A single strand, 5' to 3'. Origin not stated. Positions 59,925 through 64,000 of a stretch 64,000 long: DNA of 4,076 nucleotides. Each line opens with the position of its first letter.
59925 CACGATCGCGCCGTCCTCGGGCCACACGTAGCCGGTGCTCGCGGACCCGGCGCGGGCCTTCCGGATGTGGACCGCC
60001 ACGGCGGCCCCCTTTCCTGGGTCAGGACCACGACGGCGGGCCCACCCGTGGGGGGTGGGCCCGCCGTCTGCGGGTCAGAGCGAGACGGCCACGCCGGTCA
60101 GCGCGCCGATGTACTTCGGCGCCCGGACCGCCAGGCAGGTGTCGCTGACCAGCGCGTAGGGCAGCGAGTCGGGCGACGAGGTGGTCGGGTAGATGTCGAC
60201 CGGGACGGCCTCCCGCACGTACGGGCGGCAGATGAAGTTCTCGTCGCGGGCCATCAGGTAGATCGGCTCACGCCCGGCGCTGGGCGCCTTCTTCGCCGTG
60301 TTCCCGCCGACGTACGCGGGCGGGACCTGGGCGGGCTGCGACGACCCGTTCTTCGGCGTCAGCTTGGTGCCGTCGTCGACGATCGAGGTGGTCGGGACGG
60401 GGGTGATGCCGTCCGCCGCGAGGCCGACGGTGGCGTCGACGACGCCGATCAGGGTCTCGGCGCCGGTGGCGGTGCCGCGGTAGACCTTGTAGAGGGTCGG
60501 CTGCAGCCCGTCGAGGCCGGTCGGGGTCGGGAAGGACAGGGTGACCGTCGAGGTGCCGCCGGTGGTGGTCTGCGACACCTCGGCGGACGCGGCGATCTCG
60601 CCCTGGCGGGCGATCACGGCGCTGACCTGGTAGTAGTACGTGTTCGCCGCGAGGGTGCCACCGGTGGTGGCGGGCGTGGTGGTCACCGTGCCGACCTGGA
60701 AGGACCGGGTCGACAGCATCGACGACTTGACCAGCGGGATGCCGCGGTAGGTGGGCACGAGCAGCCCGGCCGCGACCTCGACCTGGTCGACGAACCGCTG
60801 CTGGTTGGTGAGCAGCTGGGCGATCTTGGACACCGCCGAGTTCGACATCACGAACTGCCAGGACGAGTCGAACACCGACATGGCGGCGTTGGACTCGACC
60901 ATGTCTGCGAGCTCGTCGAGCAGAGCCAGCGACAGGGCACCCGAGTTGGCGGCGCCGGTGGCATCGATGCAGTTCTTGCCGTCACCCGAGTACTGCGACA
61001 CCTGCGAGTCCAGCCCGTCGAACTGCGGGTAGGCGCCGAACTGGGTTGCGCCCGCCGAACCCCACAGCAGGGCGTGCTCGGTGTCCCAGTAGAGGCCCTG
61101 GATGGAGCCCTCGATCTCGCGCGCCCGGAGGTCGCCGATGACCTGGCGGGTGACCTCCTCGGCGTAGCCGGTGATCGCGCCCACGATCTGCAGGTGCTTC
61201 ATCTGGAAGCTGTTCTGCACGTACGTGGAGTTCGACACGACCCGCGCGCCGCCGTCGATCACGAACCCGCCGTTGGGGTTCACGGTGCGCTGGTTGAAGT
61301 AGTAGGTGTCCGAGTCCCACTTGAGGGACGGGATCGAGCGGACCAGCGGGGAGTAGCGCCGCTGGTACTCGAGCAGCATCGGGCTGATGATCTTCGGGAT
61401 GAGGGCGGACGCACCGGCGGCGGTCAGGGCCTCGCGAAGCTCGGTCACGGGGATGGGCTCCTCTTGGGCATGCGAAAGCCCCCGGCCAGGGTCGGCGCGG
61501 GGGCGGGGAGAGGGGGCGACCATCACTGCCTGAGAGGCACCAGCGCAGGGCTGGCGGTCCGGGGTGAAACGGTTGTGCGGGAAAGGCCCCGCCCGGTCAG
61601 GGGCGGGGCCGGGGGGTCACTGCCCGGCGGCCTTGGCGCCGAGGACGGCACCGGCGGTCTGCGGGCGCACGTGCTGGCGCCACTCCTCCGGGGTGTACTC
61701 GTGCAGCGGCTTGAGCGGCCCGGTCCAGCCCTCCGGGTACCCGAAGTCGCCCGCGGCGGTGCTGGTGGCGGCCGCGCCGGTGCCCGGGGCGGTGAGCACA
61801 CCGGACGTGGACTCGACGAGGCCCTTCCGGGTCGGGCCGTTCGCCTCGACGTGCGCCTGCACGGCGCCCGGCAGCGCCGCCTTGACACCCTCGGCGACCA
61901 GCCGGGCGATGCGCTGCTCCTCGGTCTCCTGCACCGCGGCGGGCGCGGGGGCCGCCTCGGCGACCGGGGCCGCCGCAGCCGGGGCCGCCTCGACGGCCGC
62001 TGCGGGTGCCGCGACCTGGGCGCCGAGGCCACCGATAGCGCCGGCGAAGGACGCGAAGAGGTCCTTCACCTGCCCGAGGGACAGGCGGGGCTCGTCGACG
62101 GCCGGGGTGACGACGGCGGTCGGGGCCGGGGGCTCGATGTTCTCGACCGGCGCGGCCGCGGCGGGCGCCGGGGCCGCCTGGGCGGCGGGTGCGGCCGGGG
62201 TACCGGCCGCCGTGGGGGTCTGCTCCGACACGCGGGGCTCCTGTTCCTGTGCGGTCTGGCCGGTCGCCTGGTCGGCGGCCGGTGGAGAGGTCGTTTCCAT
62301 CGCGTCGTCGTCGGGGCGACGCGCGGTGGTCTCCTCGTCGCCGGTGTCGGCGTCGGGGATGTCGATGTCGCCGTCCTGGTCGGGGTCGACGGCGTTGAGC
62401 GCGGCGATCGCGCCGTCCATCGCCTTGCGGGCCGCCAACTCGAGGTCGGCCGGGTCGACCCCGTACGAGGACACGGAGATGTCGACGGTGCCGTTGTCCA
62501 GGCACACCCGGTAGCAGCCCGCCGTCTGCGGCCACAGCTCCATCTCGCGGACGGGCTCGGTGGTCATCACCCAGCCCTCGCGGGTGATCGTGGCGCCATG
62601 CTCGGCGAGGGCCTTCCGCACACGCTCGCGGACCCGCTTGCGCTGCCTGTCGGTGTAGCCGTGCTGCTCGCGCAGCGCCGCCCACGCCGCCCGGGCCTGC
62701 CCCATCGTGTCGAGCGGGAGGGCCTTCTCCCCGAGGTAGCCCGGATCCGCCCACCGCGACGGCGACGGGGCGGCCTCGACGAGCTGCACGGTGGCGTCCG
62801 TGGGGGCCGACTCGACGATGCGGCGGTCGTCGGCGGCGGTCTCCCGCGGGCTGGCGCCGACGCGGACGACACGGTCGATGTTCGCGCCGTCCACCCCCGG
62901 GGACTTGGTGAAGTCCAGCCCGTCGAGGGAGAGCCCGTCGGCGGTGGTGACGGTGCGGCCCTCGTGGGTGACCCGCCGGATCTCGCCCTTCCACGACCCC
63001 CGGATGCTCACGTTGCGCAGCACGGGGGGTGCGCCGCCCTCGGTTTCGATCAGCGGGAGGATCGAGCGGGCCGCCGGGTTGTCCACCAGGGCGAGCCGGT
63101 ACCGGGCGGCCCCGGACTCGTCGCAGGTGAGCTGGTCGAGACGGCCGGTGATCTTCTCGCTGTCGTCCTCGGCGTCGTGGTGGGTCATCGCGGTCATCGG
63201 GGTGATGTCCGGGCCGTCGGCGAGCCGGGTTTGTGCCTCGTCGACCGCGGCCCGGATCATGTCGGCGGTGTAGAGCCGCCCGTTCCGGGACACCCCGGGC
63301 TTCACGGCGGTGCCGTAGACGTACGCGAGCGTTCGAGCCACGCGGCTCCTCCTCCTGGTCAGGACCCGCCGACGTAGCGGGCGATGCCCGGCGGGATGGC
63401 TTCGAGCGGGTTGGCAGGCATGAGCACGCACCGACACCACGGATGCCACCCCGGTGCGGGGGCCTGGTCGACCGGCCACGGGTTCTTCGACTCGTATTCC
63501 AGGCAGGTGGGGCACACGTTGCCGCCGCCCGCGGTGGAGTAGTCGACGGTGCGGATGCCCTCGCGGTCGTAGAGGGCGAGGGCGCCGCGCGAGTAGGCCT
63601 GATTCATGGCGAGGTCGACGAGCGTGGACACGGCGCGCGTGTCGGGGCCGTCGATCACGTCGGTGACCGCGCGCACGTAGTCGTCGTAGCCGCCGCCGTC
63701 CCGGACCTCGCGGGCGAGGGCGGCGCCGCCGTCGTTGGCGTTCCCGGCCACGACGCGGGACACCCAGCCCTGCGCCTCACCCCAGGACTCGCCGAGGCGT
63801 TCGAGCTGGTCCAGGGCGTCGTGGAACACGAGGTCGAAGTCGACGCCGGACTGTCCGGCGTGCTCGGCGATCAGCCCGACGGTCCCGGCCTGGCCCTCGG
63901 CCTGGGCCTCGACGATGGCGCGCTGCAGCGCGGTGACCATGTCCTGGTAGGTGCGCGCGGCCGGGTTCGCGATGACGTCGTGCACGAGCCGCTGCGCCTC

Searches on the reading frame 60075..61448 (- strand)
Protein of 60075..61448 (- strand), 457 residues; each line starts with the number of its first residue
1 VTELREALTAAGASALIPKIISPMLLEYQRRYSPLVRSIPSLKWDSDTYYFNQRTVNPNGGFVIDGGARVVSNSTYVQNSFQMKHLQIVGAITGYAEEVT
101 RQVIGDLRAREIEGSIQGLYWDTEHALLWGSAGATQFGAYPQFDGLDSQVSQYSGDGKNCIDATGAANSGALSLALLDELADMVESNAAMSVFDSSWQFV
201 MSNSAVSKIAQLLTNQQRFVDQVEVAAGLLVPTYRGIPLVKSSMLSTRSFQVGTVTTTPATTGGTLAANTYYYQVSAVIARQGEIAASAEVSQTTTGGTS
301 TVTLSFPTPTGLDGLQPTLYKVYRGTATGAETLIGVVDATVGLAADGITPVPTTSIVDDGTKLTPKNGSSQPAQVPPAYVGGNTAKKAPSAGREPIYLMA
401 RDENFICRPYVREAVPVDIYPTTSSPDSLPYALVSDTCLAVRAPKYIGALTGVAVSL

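Call 16: search_protein_families(library=phrogs, max_evalue=0.001, proteins=[window:60075-61448:-])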
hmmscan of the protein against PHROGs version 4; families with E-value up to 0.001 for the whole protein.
window:60075-61448:- (457 aa): 2 families
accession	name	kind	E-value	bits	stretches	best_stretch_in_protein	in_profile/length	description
phrog_752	-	head and packaging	1.6e-35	124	2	7-223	33-241/475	major head protein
phrog_212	-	head and packaging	2.5e-10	41.3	1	9-273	7-233/301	major head protein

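Call 71: search_dna_similar(query=window:60075-61448:-, collection=phages, mode=protein, max_rows=12)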
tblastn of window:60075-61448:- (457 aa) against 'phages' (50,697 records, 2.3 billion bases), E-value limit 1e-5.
Records with a match: 4; places in all: 4; records where one place covers at least 80% of the query: 0.
Best place of each record, by identity: <60% 4.
By first word of the organism name: Leptospira 4.
By host as written in the record: Leptospira biflexa Patoc 1 4.
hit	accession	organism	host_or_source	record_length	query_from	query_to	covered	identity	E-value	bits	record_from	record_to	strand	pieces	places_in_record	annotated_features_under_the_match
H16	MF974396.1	Leptospira phage LE3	Leptospira biflexa Patoc 1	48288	3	246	53%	25.8%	6e-7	58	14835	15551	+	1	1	hypothetical protein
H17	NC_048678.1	Leptospira phage LE3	Leptospira biflexa Patoc 1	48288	3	246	53%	25.8%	6e-7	58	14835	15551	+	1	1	hypothetical protein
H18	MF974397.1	Leptospira phage LE4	Leptospira biflexa Patoc 1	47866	3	246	53%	25.8%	6e-7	58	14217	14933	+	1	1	hypothetical protein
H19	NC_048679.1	Leptospira phage LE4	Leptospira biflexa Patoc 1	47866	3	246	53%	25.8%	6e-7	58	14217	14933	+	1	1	hypothetical protein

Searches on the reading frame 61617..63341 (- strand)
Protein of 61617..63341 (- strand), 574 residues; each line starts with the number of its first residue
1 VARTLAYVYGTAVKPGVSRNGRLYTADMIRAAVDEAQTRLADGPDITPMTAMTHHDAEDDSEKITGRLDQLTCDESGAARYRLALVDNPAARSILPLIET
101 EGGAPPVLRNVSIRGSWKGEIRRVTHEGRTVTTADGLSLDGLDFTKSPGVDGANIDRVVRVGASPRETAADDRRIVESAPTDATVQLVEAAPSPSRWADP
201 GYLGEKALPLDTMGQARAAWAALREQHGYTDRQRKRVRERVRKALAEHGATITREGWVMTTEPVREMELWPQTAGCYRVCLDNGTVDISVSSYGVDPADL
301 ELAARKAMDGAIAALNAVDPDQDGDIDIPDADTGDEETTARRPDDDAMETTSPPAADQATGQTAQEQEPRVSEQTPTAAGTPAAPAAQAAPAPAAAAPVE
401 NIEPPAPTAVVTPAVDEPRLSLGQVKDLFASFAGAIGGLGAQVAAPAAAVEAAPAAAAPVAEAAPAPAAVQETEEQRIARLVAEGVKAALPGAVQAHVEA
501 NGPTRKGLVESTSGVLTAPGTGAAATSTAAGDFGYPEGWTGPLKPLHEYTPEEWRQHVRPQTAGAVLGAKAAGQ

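Call 16: search_protein_families(library=phrogs, max_evalue=0.001, proteins=[window:61617-63341:-])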
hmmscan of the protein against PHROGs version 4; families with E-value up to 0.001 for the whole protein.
window:61617-63341:- (574 aa): 0 families

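Call 72: find_encoding_contigs(protein=window:61617-63341:-, flank=10000, max_places=2)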
Protein window:61617-63341:- (574 aa): 6 contigs read that carry it; 2 places shown.
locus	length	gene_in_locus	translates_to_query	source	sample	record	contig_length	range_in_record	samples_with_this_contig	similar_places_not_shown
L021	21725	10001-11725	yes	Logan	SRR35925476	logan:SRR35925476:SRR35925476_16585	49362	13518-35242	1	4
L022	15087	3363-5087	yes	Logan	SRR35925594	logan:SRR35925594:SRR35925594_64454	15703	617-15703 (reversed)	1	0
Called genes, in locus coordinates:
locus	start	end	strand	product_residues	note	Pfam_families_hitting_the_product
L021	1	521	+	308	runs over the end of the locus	-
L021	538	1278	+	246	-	PF00733:Asn_synthase, PF06508:QueC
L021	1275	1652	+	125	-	PF01242:PTPS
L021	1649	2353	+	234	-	PF13353:Fer4_12 (weak), PF04055:Radical_SAM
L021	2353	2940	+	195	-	PF01227:GTP_cyclohydroI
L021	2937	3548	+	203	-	-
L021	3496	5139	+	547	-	PF03237:Terminase_6N (weak)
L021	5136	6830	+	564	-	PF04860:Phage_portal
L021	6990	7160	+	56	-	-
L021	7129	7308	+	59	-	-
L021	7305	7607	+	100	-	-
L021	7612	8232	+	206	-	-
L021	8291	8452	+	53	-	-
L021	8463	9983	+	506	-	PF13563:2_5_RNA_ligase2 (weak)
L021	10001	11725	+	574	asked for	-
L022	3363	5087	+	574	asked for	-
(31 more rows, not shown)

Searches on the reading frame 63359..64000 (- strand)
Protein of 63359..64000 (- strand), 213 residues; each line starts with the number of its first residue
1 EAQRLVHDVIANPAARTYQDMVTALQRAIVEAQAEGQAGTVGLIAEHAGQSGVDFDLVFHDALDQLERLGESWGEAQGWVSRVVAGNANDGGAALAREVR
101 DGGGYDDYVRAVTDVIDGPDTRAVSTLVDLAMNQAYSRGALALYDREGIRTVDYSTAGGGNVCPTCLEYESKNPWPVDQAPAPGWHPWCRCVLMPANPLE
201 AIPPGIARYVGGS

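Call 16: search_protein_families(library=phrogs, max_evalue=0.001, proteins=[window:63359-64000:-])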
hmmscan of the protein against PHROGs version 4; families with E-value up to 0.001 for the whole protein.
window:63359-64000:- (213 aa): 6 families
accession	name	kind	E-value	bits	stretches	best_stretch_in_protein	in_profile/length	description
phrog_6577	-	unknown function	1.2e-06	28.2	1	94-197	122-230/1066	-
phrog_19480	-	head and packaging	2.2e-05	23.9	1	95-196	638-736/737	head morphogenesis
phrog_595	-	head and packaging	2.3e-05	24.9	1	94-195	205-296/513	head maturation protease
phrog_32135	-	unknown function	3.3e-05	24.8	1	150-196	127-172/219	-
phrog_1657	-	head and packaging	0.00019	21.8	1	132-197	226-299/337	head morphogenesis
phrog_115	-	head and packaging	0.00029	21.1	1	97-195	216-316/665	minor head protein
